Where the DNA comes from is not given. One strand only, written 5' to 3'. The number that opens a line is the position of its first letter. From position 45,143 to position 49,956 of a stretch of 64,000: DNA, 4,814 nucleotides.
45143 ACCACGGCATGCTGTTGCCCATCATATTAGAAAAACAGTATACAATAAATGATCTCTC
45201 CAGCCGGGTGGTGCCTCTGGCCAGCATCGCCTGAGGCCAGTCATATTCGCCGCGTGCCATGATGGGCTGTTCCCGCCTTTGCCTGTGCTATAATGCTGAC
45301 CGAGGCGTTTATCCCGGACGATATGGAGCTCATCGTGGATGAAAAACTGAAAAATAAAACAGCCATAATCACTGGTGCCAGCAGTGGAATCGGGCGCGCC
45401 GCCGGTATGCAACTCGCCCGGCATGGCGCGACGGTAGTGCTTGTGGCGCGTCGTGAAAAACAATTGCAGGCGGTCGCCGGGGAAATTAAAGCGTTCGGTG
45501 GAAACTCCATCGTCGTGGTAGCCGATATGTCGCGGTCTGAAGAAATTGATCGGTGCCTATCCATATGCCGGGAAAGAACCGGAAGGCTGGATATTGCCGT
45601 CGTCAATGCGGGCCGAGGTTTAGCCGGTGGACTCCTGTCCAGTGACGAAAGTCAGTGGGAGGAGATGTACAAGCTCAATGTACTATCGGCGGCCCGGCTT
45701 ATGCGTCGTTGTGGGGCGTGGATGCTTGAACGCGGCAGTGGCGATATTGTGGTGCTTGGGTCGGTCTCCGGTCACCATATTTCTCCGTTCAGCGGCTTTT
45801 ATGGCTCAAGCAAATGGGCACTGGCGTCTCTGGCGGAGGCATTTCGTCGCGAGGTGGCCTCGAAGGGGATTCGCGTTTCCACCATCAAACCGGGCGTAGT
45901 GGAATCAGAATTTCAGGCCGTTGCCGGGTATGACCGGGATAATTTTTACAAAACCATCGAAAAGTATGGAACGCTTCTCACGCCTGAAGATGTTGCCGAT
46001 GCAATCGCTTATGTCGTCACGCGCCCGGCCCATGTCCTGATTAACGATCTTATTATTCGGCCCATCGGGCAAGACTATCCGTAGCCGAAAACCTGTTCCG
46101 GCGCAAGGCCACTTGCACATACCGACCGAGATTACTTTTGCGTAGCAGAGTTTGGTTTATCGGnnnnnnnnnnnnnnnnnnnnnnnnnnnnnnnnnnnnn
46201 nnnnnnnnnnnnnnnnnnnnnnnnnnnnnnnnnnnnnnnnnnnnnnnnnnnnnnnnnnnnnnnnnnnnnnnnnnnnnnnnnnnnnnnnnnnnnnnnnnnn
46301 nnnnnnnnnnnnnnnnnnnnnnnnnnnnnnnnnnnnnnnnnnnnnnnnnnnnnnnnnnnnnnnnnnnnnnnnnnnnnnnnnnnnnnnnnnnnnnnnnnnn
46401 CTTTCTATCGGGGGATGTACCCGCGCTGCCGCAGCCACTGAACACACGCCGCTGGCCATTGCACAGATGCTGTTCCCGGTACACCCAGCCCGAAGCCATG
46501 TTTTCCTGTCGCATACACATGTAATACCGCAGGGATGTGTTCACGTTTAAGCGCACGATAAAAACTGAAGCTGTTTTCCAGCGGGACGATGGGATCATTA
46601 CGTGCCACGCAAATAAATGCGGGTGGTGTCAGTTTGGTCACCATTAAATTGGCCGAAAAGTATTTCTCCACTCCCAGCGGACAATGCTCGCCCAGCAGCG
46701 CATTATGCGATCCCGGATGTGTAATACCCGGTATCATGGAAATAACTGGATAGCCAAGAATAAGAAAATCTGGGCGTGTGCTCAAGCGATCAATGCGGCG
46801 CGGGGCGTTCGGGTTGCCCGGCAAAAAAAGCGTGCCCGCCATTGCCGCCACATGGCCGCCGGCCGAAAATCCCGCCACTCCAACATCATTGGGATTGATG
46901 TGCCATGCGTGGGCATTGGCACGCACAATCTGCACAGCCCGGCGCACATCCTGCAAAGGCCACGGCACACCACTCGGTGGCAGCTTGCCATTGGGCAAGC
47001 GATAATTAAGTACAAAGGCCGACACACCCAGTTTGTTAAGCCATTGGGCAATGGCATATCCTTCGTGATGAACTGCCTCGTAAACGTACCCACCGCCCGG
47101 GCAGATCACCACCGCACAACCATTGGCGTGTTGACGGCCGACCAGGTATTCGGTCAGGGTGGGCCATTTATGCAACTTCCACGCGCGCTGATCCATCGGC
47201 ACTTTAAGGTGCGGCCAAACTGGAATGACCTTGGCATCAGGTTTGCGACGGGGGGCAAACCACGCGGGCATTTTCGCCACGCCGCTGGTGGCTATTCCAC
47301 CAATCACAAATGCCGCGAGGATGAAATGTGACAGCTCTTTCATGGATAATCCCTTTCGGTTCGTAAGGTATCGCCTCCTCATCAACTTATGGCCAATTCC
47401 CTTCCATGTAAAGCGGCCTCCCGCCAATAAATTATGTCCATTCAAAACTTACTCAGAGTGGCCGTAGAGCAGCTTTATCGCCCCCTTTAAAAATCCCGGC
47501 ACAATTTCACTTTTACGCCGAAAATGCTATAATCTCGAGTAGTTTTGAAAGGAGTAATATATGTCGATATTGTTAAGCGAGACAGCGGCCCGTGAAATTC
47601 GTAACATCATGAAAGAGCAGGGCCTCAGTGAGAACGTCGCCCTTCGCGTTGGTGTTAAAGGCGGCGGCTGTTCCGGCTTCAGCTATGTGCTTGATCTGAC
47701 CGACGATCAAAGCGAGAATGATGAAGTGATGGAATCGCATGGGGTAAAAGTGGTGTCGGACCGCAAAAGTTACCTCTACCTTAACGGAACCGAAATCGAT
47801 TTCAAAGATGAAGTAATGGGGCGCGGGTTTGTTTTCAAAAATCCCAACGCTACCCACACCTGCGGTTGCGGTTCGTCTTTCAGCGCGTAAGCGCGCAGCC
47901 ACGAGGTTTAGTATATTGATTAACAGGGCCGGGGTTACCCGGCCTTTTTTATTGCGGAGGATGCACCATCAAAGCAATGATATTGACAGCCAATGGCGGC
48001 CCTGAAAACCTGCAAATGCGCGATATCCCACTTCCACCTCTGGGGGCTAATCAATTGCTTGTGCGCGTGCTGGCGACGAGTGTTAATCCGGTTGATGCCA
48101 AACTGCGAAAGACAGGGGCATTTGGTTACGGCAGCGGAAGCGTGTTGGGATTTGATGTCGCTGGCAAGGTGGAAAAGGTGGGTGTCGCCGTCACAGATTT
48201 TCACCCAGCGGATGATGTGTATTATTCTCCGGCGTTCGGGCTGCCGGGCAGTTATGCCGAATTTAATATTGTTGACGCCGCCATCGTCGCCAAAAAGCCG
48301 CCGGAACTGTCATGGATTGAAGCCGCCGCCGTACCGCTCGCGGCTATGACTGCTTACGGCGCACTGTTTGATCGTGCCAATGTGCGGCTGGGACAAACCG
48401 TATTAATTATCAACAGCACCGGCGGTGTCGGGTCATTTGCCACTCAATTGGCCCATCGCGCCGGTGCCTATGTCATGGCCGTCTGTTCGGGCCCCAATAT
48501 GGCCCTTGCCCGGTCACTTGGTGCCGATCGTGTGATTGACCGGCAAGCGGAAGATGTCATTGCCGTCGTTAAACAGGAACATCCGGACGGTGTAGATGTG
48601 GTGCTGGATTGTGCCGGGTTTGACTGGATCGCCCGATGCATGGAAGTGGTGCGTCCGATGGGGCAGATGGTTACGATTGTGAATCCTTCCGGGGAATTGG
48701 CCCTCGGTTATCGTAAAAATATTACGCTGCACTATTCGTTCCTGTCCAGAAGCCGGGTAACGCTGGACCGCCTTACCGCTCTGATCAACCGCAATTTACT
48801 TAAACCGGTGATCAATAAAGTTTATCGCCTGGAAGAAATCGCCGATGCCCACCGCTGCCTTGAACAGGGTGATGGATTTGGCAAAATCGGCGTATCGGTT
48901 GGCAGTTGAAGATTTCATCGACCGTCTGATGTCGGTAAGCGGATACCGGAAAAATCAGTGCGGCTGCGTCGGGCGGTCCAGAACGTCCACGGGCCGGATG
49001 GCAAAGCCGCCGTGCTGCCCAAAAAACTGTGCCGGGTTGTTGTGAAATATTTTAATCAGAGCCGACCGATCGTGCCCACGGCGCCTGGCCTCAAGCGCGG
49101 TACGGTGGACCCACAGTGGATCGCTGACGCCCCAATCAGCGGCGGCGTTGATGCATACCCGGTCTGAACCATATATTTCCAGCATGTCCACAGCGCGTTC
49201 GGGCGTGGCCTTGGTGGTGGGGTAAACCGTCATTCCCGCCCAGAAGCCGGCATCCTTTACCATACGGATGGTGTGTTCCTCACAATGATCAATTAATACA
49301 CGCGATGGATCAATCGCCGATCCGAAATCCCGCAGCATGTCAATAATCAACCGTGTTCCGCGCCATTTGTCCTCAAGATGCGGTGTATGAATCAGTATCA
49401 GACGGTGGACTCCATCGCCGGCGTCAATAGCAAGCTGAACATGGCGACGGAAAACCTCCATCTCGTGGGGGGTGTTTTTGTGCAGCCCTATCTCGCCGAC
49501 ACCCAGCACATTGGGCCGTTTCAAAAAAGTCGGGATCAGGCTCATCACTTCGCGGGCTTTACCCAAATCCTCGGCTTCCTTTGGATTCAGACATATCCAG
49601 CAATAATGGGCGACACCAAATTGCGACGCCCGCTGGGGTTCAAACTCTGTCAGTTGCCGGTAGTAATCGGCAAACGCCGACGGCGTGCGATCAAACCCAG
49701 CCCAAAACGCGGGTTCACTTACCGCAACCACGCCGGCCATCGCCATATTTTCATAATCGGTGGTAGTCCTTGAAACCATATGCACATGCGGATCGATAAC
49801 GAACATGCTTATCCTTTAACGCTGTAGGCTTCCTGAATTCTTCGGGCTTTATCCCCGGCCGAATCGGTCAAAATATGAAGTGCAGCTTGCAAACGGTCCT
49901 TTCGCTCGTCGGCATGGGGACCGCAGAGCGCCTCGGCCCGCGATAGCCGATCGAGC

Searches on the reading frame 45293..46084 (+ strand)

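Call 89: search_protein_families(library=pfam, proteins=[window:45293-46084:+], max_evalue=0.00001)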
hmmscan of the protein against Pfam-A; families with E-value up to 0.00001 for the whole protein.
window:45293-46084:+ (263 aa): 3 families
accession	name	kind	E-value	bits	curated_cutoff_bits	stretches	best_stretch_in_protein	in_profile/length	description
PF00106.31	adh_short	-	2e-46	158.4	26.6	1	22-209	1-188/195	short chain dehydrogenase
PF13561.12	adh_short_C2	-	2.4e-37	129.2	27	1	28-243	1-218/236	Enoyl-(Acyl carrier protein) reductase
PF08659.16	KR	-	1.9e-10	41.4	22.6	1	23-203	2-178/180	KR domain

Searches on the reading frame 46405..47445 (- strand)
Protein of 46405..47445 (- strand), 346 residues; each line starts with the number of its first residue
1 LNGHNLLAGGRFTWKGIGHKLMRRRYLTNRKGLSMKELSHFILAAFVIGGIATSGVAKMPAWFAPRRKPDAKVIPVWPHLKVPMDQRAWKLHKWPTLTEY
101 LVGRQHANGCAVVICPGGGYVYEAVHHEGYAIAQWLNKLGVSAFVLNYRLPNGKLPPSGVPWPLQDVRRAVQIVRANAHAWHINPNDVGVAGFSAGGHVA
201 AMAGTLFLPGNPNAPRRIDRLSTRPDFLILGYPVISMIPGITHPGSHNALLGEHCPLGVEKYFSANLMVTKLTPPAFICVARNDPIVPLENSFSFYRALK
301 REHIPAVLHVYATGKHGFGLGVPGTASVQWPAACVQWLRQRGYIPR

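Call 90: search_protein_families(library=pfam, proteins=[window:46405-47445:-], max_evalue=0.00001)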
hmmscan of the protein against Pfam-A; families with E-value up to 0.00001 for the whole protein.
window:46405-47445:- (346 aa): 3 families
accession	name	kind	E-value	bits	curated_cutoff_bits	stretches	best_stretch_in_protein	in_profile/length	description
PF20434.5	BD-FAE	-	3.3e-19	69.7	26.8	1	107-206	11-109/215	BD-FAE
PF07859.19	Abhydrolase_3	-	5.2e-14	52.9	25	1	117-318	6-208/210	alpha/beta hydrolase fold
PF00326.27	Peptidase_S9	-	5.3e-09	36.3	22.6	1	269-339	138-207/213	Prolyl oligopeptidase family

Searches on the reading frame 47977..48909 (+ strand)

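Call 90: search_protein_families(library=pfam, proteins=[window:47977-48909:+], max_evalue=0.00001)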
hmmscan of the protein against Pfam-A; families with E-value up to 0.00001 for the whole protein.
window:47977-48909:+ (310 aa): 3 families
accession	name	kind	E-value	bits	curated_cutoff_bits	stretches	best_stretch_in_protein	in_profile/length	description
PF13602.12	ADH_zinc_N_2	-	8.3e-24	85.5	27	1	181-304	1-132/134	Zinc-binding dehydrogenase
PF00107.32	ADH_zinc_N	-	7e-20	71.7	31.8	1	150-246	1-100/129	Zinc-binding dehydrogenase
PF08240.17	ADH_N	-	6e-12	46.2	23.5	1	23-108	1-103/104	Alcohol dehydrogenase GroES-like domain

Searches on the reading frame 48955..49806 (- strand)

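Call 90: search_protein_families(library=pfam, proteins=[window:48955-49806:-], max_evalue=0.00001)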
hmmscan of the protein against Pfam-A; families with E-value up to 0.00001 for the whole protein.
window:48955-49806:- (283 aa): 1 family
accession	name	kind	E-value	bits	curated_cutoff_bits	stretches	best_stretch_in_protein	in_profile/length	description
PF01026.27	TatD_DNase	-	3.9e-07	30.2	27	1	59-201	47-183/253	TatD related DNase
